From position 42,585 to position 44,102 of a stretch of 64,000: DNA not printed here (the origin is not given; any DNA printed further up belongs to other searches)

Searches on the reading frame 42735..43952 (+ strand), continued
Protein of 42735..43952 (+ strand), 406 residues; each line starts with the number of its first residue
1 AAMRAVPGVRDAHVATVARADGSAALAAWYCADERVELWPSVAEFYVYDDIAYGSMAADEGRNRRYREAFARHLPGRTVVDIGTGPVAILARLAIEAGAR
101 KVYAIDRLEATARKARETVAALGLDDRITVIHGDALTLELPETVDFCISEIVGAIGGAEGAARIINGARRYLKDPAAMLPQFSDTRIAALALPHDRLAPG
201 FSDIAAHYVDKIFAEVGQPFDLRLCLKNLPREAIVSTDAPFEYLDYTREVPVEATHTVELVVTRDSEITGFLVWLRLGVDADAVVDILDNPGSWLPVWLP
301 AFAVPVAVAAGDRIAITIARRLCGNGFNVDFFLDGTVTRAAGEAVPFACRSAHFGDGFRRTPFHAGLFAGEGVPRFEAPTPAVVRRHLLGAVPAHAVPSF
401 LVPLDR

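Call 51: search_solved_structures(query=A1, max_evalue=0.001, show_alignments=2)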
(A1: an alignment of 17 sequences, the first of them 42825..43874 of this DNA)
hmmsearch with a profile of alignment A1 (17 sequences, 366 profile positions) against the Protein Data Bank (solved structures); distinct sequences matched with E-value up to 0.001: 90 (the best 60 are shown).
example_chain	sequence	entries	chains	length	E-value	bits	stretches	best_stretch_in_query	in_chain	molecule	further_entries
3r0q_C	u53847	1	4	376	1.3e-31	112.9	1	37-339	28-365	Probable protein arginine N-methyltransferase 4.2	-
4c4a_A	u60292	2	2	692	2e-28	102.4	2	44-179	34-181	PROTEIN ARGININE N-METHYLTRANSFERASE 7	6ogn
6sqk_A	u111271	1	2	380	3.1e-28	101.8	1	37-312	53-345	Protein arginine N-methyltransferase 6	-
7p2r_A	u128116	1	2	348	3.1e-28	101.8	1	41-313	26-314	Protein arginine N-methyltransferase 6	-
6sq3_A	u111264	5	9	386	3.2e-28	101.8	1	37-312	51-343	Protein arginine N-methyltransferase 6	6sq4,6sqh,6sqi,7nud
7nue_A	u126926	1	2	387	3.2e-28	101.8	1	37-311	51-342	Protein arginine N-methyltransferase 6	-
4c03_A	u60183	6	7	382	3.2e-28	101.8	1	37-311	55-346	PROTEIN ARGININE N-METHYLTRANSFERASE 6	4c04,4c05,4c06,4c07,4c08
4y2h_A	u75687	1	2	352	3.4e-28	101.7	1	37-273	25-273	Protein arginine N-methyltransferase 6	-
4y30_A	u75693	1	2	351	3.7e-28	101.5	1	37-273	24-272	Protein arginine N-methyltransferase 6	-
5lv4_A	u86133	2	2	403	3.7e-28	101.5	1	37-311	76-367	Protein arginine N-methyltransferase 6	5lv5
5fqn_A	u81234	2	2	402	3.8e-28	101.5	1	37-311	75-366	PROTEIN ARGININE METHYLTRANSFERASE 6 | PROTEIN ARGININE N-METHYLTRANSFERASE 6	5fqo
4hc4_A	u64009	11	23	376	2e-27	99.1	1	37-272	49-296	Protein arginine N-methyltransferase 6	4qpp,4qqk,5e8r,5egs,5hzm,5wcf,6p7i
8bva_A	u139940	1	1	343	7.5e-26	94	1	45-312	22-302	Protein arginine N-methyltransferase 2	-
8c1j_A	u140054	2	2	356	8.8e-26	93.7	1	45-312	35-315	Protein arginine N-methyltransferase 2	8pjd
9vkf_A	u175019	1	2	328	1.6e-25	92.8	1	38-328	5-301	Protein arginine N-methyltransferase 1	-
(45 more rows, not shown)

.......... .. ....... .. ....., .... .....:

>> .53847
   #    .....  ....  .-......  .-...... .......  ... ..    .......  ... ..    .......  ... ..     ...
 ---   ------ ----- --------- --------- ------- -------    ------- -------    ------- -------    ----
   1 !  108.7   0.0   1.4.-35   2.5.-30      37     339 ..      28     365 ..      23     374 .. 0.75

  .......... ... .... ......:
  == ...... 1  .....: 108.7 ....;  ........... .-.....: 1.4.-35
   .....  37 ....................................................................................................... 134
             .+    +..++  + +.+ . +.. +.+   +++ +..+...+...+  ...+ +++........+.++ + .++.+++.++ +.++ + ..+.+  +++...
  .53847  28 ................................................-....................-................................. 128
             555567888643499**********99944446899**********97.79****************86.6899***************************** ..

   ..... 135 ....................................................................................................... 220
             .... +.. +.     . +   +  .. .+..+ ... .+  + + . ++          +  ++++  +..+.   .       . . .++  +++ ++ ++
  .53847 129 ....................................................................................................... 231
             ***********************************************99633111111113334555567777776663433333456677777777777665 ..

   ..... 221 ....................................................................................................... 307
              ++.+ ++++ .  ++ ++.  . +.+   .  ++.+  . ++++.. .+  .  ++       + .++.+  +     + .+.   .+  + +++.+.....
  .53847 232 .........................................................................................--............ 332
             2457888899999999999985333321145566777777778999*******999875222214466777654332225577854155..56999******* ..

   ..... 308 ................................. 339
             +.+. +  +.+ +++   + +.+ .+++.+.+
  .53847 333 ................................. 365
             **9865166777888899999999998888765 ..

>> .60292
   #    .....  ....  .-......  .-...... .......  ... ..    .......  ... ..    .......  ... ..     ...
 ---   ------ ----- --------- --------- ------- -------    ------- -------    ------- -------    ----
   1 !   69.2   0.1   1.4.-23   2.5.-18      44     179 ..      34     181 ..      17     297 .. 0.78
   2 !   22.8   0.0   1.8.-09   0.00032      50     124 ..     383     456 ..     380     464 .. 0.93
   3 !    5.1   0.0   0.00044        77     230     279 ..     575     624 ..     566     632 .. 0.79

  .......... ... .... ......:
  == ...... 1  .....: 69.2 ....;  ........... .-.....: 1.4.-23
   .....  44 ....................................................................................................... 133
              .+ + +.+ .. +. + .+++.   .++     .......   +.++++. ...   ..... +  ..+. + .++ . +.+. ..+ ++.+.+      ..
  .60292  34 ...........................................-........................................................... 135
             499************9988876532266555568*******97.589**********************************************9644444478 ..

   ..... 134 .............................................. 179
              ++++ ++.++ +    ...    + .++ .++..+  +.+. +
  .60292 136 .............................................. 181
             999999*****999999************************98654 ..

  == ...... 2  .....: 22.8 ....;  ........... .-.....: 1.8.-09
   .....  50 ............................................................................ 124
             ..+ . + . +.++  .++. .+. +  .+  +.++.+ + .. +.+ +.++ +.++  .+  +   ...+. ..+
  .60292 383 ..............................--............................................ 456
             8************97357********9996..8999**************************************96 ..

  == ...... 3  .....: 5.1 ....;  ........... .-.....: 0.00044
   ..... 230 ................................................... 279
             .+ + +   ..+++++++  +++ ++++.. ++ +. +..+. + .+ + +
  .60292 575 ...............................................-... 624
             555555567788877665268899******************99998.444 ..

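Call 52: predict_structure(alignment_id=A3)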
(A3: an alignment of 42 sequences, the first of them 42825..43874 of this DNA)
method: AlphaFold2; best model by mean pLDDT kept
length: 350 residues; sequences in the alignment: 42
mean_pLDDT: 94.7   pTM: 0.92
mean pLDDT of the five models: 94.7, 94.3, 94.3, 94.0, 94.0
residues with pLDDT >= 90: 318; 70-90: 24; 50-70: 6; < 50: 2
segments of 3 or more residues with pLDDT < 50: none
pLDDT, mean of each block of 10 residues (from residue 1): 80 89 92 97 98 96 98 97 98 98 97 97 94 96 94 98 93 95 95 95 98 97 98 98 98 94 93 96 98 94 97 96 87 93 80
secondary structure, 60 per line:
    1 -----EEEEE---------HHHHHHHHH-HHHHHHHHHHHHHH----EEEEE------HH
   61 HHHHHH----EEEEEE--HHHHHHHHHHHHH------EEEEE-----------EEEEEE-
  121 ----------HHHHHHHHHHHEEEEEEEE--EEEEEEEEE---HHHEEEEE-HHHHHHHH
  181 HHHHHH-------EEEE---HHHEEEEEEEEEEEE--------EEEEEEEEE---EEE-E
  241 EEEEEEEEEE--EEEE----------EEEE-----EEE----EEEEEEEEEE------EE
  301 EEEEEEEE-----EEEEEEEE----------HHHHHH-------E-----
elements in order: E6-10 H20-28 H30-43 E48-52 H59-66 E71-76 H79-91 E98-102 E114-119 H131-141 E142-149 E152-160 E167-171 H173-186 E194-197 E204-215 E224-232 E236-238 E240-250 E253-256 E267-270 E276-278 E283-292 E299-308 E314-321 H332-337

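Call 54: fold_search(model_id=the predicted structure, library=pdb)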
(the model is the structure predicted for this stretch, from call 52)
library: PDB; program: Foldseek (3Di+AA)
matches with E <= 10: 1979; with E <= 0.001: 1124
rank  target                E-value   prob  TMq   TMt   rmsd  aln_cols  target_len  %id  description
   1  4c07                  4.7e-23  1.00  0.70  0.75   6.7       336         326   24  Crystal structure of M. musculus protein arginine methyltransferase PRMT6 with CaCl2 at 1.5 Angstroms (released 2014-07-30)
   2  5k8v_D                5.6e-23  1.00  0.70  0.72   6.9       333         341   21  Crystal Structure of Mus musculus Protein Arginine Methyltransferase 4 (CARM1 130-487) with CP1 (released 2016-11-09)
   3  5lv3_D                6.0e-23  1.00  0.67  0.68   7.4       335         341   21  Crystal structure of mouse CARM1 in complex with ligand LH1561Br (released 2017-09-20)
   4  4y2h_B                8.1e-23  1.00  0.70  0.70   6.8       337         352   23  Crystal structure of human protein arginine methyltransferase PRMT6 bound to SAH and an aryl pyrazole inhibitor (released 2015-04-22)
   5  6sqi                  1.0e-22  1.00  0.71  0.74   6.9       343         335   23  Crystal structure of mouse PRMT6 with C-terminal TEV cleavage site (released 2020-09-30)
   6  5isd_B                1.0e-22  1.00  0.67  0.70   7.3       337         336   20  Crystal structure of mouse CARM1 in complex with inhibitor SA0592 (released 2017-03-15)
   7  5e8r_A                1.1e-22  1.00  0.71  0.74   6.8       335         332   22  Human HMT1 hnRNP methyltransferase-like protein 6 (S. cerevisiae) (released 2015-12-09)
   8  3r0q_G                1.7e-22  1.00  0.71  0.70   7.4       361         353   21  A Uniquely Open Conformation Revealed in the Crystal Structure of Arabidopsis Thaliana Protein Arginine Methyltransfer (released 2011-10-19)
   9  5fqo                  1.7e-22  1.00  0.70  0.75   6.6       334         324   23  Crystal structure of M. musculus protein arginine methyltransferase PRMT6 with SAH and magnesium (released 2017-01-18)
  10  6d2l_D                1.7e-22  1.00  0.67  0.71   7.6       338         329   20  Crystal structure of human CARM1 with (S)-SKI-72 (released 2018-05-23)
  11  5ntc_B                1.7e-22  1.00  0.68  0.71   7.3       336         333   20  Crystal structure of mouse CARM1 in complex with inhibitor SA0678 (released 2018-05-30)
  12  6izq_A                1.8e-22  1.00  0.68  0.72   6.9       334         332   21  PRMT4 bound with a bicyclic compound (released 2019-12-25)
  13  5lv5                  1.9e-22  1.00  0.70  0.77   6.5       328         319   23  Crystal structure of mouse PRMT6 in complex with inhibitor LH1458 (released 2017-09-20)
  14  5dx1_A                2.1e-22  1.00  0.65  0.66   7.4       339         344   18  Crystal structure of CARM1, sinefungin, and PABP1 peptide (R455) (released 2015-11-25)
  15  7nud_B                2.3e-22  1.00  0.68  0.74   6.7       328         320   23  Crystal structure of mouse PRMT6 in complex with inhibitor EML734 (released 2022-03-23)
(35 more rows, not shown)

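Call 56: search_protein_families(library=ncbifam, proteins=[window:42735-43952:+], max_evalue=0.01)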
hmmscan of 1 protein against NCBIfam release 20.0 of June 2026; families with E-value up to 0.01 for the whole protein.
window:42735-43952:+ (406 aa): 14 families
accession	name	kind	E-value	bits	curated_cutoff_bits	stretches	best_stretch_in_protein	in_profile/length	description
NF050150.1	RiPP_MTase_ApyS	equivalog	1.1e-07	31.4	400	1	74-154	140-222/323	RiPP biosynthesis methyltransferase ApyS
NF043040.1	corrin_prot_MT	hypoth_equivalog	7.8e-07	28.7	180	1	61-147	25-114/216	corrinoid protein-associated methyltransferase CpaM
NF001785.0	PRK00517.2-2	equivalog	1e-06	28.1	188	1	73-151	143-219/282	50S ribosomal protein L11 methyltransferase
NF001556.0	PRK00377.1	equivalog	2.4e-06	27.5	238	1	72-173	37-136/198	cobalt-precorrin-6Y C(15)-methyltransferase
NF011486.0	PRK14896.1-1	equivalog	2.8e-06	26.6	450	1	78-151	52-122/284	16S ribosomal RNA methyltransferase A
TIGR03534.1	RF_mod_PrmC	equivalog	7.8e-06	25.5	199.1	1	76-149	89-162/253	peptide chain release factor N(5)-glutamine methyltransferase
NF001453.0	PRK00312.1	equivalog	3.4e-05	23.5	188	1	74-134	79-136/217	protein-L-isoaspartate(D-aspartate) O-methyltransferase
TIGR02469.1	CbiT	equivalog_domain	0.00022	21.5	78.3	1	75-174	19-114/124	precorrin-6Y C5,15-methyltransferase (decarboxylating) subunit CbiT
NF040850.1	Trm14_Thcoccales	equivalog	0.00083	18.4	480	1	76-151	218-294/365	tRNA (guanine(6)-N2)-methyltransferase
NF000499.2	Erm23S_rRNA_broad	equivalog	0.0014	18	212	1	74-146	22-88/244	23S ribosomal RNA methyltransferase Erm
NF000337.1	erm_SHROVE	exception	0.0053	16.1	320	1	70-146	23-93/248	ErmE/ErmH/ErmO/ErmR family 23S rRNA (adenine(2058)-N(6))-methyltransferase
NF041097.1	keto_inos_dh_IolM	equivalog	0.0069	15.1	450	1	74-120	205-252/389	scyllo-inosose 3-dehydrogenase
NF010549.0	PRK13942.1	equivalog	0.0071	15.8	282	0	75-134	77-136/215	protein-L-isoaspartate O-methyltransferase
NF052510.1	methyltran_MpqE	exception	0.0093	15.4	335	0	70-148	41-126/234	methyl-plastoquinone biosynthesis methyltransferase MpqE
